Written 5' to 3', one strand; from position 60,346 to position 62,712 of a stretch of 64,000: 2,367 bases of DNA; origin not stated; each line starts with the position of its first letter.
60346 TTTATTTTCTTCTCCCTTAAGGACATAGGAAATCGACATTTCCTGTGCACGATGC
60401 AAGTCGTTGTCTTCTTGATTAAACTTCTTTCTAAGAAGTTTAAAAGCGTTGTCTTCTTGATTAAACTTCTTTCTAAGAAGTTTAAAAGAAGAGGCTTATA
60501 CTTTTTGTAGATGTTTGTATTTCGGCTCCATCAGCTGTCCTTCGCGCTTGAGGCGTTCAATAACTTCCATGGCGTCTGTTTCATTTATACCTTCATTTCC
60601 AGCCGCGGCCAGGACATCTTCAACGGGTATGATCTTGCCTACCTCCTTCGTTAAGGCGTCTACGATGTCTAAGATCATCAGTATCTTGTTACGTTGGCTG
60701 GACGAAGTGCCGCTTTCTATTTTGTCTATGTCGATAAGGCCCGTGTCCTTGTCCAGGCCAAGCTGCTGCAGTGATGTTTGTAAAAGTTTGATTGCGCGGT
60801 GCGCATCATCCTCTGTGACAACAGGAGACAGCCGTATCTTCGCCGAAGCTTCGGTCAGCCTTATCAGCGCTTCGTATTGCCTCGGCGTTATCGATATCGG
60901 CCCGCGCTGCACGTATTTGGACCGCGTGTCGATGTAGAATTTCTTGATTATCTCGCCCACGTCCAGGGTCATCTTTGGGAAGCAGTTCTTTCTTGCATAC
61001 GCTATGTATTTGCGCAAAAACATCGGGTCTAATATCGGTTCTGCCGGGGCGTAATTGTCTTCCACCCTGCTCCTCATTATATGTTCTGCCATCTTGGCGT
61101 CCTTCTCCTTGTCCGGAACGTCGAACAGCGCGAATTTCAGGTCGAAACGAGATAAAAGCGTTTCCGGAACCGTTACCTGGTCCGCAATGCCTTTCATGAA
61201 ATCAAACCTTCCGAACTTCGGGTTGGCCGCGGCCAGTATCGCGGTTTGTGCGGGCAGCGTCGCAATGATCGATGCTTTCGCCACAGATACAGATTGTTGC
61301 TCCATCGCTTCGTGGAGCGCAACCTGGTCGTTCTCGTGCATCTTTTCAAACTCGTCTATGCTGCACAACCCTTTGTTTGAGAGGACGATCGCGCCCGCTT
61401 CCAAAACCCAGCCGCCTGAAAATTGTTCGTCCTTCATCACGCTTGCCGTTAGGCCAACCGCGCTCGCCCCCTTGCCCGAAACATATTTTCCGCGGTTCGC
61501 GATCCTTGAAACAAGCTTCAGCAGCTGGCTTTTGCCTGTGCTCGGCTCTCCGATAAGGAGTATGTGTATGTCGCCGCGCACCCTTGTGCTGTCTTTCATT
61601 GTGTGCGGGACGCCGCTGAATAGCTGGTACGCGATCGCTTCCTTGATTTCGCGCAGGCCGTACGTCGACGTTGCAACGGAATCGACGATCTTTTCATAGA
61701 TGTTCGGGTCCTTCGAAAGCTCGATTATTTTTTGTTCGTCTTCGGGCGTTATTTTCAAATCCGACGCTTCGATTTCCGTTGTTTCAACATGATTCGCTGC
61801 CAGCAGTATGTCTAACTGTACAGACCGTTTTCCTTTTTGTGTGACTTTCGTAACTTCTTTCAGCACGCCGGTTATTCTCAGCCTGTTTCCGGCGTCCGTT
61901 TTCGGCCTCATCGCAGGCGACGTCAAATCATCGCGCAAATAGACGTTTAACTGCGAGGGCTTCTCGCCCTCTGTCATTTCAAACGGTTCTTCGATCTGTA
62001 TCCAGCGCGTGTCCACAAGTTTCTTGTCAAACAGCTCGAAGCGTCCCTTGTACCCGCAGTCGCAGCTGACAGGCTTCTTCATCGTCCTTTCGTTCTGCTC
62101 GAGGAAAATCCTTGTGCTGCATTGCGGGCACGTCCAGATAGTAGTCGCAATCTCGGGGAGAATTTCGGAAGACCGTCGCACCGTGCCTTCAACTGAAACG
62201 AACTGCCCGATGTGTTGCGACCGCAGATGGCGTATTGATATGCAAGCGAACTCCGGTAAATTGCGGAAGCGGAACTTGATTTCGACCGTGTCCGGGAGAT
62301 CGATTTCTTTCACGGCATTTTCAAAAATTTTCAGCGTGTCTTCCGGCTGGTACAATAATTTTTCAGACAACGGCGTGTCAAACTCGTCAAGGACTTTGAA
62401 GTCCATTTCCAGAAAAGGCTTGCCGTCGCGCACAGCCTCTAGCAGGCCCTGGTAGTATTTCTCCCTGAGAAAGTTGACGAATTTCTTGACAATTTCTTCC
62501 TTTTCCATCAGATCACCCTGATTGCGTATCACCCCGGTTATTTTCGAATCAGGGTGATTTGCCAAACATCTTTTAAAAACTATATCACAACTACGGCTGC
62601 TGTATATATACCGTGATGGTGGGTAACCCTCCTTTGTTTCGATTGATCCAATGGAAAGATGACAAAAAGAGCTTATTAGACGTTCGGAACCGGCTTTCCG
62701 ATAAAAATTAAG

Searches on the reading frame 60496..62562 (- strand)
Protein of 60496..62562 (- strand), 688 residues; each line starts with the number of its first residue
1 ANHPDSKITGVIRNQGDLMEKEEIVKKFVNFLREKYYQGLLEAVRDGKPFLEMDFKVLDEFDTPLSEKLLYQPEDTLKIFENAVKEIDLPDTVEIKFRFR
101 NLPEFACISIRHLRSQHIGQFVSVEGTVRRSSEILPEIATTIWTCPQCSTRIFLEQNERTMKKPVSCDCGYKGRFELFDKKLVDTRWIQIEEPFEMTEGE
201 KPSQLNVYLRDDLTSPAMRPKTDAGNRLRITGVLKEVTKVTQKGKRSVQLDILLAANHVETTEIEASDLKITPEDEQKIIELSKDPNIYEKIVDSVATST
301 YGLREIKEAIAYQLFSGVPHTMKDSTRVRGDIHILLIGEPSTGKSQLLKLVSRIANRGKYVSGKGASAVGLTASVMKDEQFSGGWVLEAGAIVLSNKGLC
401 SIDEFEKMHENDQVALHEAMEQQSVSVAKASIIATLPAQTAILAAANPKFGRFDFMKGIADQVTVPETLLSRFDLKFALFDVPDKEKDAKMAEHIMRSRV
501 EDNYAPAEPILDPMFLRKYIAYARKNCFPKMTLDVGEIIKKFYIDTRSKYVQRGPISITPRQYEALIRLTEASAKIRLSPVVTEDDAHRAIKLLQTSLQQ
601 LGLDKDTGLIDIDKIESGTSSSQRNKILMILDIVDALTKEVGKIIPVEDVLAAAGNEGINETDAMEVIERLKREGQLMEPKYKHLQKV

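Call 18: search_protein_families(library=pfam, proteins=[window:60496-62562:-], max_evalue=0.001)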
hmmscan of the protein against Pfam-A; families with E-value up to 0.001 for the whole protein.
window:60496-62562:- (688 aa): 6 families
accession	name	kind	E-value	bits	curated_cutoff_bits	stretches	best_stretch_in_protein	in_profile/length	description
PF00493.29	MCM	-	9.8e-90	300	23.3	1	275-498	1-223/224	MCM P-loop domain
PF17855.7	MCM_lid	-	1.5e-26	93.1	27.4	1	515-598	2-87/87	MCM AAA-lid domain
PF17207.9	MCM_OB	-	3.2e-18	66.1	24.8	1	110-236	2-124/126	MCM OB domain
PF01078.27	Mg_chelatase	-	4.8e-09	36.4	20.3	1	383-448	93-158/207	Magnesium chelatase, subunit ChlI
PF14551.11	MCM_N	-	4e-08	34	24.9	1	26-87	2-72/95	MCM N-terminal domain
PF07728.20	AAA_5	-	9.7e-05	22.8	22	1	333-448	1-123/139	AAA domain (dynein-related subfamily)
